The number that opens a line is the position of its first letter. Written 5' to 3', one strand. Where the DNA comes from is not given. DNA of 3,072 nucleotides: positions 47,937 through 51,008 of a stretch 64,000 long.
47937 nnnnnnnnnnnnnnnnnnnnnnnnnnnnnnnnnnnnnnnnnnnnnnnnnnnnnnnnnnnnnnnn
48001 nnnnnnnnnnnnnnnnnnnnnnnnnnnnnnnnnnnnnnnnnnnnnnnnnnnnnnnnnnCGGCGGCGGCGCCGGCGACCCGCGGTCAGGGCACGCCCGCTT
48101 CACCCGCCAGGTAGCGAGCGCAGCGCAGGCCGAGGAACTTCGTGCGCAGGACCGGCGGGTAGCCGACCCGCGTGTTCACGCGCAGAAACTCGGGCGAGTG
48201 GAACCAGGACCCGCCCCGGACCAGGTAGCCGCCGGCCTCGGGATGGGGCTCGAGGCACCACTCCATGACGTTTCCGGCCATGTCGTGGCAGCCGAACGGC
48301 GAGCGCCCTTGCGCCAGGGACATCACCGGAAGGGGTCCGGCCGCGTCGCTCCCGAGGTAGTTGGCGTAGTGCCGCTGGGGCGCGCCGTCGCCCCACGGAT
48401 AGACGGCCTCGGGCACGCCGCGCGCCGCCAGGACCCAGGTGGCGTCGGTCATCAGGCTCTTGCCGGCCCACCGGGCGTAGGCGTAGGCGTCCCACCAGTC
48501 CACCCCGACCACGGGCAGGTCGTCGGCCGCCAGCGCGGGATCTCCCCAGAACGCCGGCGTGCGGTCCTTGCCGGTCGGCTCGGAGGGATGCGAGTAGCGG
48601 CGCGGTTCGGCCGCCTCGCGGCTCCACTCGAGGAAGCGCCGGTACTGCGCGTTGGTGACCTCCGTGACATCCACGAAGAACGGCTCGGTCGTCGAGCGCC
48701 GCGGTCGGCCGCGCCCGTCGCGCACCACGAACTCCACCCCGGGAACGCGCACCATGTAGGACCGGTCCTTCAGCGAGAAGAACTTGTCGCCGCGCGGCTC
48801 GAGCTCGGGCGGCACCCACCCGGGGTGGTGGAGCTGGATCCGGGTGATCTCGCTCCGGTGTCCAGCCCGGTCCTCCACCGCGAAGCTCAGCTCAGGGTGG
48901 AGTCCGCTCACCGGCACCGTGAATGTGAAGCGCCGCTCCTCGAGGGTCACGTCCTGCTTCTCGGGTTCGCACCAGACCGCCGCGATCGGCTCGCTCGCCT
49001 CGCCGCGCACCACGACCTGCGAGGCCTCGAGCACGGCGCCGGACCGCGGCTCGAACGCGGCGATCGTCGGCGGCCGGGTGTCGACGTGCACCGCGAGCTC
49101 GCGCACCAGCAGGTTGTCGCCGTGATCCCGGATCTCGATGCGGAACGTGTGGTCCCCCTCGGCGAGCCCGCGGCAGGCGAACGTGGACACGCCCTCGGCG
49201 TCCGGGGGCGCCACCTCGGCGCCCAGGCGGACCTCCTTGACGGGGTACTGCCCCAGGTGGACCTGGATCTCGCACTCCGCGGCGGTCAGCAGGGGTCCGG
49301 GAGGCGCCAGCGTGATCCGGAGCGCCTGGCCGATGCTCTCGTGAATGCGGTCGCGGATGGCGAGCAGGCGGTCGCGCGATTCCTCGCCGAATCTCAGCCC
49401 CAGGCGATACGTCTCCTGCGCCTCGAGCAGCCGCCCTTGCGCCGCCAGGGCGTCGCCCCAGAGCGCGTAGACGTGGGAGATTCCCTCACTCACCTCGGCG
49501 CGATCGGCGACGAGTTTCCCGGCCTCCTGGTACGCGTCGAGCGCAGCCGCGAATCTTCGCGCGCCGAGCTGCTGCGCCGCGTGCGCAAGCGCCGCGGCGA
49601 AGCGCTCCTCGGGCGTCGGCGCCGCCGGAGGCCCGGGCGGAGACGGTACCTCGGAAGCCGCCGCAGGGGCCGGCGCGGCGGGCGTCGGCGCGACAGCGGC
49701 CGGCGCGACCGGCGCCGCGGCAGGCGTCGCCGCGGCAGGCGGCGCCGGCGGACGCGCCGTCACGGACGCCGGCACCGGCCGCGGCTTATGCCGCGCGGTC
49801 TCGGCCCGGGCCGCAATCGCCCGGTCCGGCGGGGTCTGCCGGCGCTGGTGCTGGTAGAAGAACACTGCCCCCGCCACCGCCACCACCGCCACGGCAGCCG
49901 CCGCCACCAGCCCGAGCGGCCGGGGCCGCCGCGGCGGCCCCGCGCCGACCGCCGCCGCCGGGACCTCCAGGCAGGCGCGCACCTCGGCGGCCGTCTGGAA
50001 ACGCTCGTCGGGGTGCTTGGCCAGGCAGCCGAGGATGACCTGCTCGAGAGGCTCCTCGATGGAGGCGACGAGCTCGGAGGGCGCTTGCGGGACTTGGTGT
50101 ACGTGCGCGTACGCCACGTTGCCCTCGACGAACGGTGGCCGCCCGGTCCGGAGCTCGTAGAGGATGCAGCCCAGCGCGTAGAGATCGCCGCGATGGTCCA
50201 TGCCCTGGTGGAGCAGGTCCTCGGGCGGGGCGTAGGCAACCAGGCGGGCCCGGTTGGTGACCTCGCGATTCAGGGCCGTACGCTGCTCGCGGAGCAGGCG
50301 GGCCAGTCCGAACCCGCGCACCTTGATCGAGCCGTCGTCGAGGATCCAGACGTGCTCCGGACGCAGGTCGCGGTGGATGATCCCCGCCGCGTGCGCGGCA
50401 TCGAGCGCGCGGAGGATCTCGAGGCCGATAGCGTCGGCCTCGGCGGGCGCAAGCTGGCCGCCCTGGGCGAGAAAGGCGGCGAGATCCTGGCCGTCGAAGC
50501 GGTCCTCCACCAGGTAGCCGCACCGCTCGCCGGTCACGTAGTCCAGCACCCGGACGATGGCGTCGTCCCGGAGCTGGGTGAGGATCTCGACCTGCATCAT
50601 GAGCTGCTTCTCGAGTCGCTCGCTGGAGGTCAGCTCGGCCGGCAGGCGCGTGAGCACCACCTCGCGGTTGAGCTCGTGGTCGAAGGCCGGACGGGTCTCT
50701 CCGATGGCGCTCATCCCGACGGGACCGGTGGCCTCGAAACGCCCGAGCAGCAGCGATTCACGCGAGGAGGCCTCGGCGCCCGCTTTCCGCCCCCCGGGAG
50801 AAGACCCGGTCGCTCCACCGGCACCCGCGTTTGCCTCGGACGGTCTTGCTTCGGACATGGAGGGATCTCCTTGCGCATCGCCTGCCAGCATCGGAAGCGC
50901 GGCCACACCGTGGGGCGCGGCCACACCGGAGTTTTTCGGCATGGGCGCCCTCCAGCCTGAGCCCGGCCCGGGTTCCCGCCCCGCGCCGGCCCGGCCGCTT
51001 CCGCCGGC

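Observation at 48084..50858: Transmembrane pseudokinase-FGE-sulfatase fusion with multiple catalytic-motif substitutions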

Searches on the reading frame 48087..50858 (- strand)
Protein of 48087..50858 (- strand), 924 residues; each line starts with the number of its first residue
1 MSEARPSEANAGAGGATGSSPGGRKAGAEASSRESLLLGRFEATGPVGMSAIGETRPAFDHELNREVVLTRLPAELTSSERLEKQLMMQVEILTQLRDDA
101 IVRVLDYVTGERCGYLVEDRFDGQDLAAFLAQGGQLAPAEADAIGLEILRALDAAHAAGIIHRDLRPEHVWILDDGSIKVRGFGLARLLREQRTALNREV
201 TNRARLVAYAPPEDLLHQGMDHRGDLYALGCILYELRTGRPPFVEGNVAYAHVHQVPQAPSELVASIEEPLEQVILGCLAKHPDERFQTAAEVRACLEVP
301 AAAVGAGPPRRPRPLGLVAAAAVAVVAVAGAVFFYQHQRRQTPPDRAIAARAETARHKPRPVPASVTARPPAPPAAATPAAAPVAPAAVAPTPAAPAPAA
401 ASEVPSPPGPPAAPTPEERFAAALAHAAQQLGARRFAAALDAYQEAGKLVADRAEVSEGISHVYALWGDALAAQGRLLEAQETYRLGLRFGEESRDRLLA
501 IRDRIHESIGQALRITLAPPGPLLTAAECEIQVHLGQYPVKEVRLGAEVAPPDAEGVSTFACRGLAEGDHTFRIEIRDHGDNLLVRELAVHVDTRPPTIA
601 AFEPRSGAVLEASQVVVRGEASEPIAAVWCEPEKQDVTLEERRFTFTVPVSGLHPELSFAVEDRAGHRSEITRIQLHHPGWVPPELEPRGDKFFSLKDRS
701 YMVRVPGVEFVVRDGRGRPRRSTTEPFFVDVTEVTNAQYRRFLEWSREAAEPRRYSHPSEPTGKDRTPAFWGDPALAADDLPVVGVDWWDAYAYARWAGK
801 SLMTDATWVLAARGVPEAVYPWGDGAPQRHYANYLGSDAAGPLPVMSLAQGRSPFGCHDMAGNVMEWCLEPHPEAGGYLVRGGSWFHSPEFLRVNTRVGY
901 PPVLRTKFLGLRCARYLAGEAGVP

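Call 4: search_protein_families(library=pfam, proteins=[window:48087-50858:-], max_evalue=0.1)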
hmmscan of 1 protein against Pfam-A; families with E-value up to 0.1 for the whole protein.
window:48087-50858:- (924 aa): 5 families
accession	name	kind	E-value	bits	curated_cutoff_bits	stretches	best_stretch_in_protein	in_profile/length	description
PF03781.23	FGE-sulfatase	-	8.5e-38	130.9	23.3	1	713-915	23-255/255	Sulfatase-modifying factor enzyme 1-like domain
PF00069.31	Pkinase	-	6.3e-34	118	31.7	1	46-289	6-254/263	Protein kinase domain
PF07714.23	PK_Tyr_Ser-Thr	-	1.4e-19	70.9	23.1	1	65-288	29-250/258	Protein tyrosine and serine/threonine kinase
PF17874.7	TPR_MalT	-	0.0022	17.8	45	1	418-509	38-128/336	MalT-like TPR region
PF06293.20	Kdo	-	0.021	14.7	21.3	1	116-175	94-154/207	Lipopolysaccharide kinase (Kdo/WaaP) family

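Call 5: search_protein_families(library=ncbifam, proteins=[window:48087-50858:-], max_evalue=0.1)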
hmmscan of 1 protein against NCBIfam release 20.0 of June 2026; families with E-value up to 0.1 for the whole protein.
window:48087-50858:- (924 aa): 17 families
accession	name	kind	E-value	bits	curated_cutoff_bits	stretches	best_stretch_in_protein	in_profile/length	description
NF033483.0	PknB_PASTA_kin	equivalog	5.3e-55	187.5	450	1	36-298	4-266/563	Stk1 family PASTA domain-containing Ser/Thr kinase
NF052427.1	StpK7MSMEG_1200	equivalog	2.6e-33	115.4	900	1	38-366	6-347/601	serine/threonine protein kinase StpK7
NF047741.1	antiphage_MADS6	equivalog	3.7e-31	108.3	460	1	77-301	233-461/612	methylation-associated defense system protein kinase MAD6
NF038150.1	lanthi_synth_IV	equivalog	3.4e-23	81.9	650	1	26-318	176-471/851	class IV lanthionine synthetase LanL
TIGR03903.1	TOMM_kin_cyc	equivalog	8.3e-23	80.2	705.75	1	66-295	5-245/1267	TOMM system kinase/cyclase fusion protein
TIGR03525.2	GldK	equivalog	2.3e-15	56.8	350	2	719-756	61-98/408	T9SS ring complex lipoprotein PorK/GldK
NF009651.0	PRK13184.1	equivalog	6.3e-15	54.2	839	1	39-298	2-288/932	serine/threonine-protein kinase PknD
NF033442.0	BREX_PglW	equivalog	1.2e-12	46.4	990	1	74-299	245-485/1391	BREX system serine/threonine kinase PglW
TIGR03440.2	egtB_TIGR03440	equivalog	2.7e-11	43.2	360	1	776-914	269-413/413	ergothioneine biosynthesis protein EgtB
NF041186.1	SenA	equivalog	1.5e-09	37.7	420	1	723-914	200-381/382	selenoneine synthase SenA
NF053615.1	SerThrKinAfsKStmc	equivalog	9.9e-08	31.1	1300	1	147-430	120-403/809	protein serine/threonine kinase AfsK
NF038151.1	lanthi_synth_III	equivalog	2.1e-07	29.7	575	1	88-236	272-422/833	class III lanthionine synthetase LanKC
TIGR03524.1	GldJ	equivalog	1e-05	24.4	458.2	0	711-752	78-119/559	gliding motility lipoprotein GldJ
NF033761.1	gliding_GltJ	equivalog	0.00024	20.3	450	1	290-429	349-483/671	adventurous gliding motility protein GltJ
NF051459.1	pyoverdine_PvdO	equivalog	0.007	15.5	500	0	778-871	115-218/280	dihydropyoverdine dehydrogenase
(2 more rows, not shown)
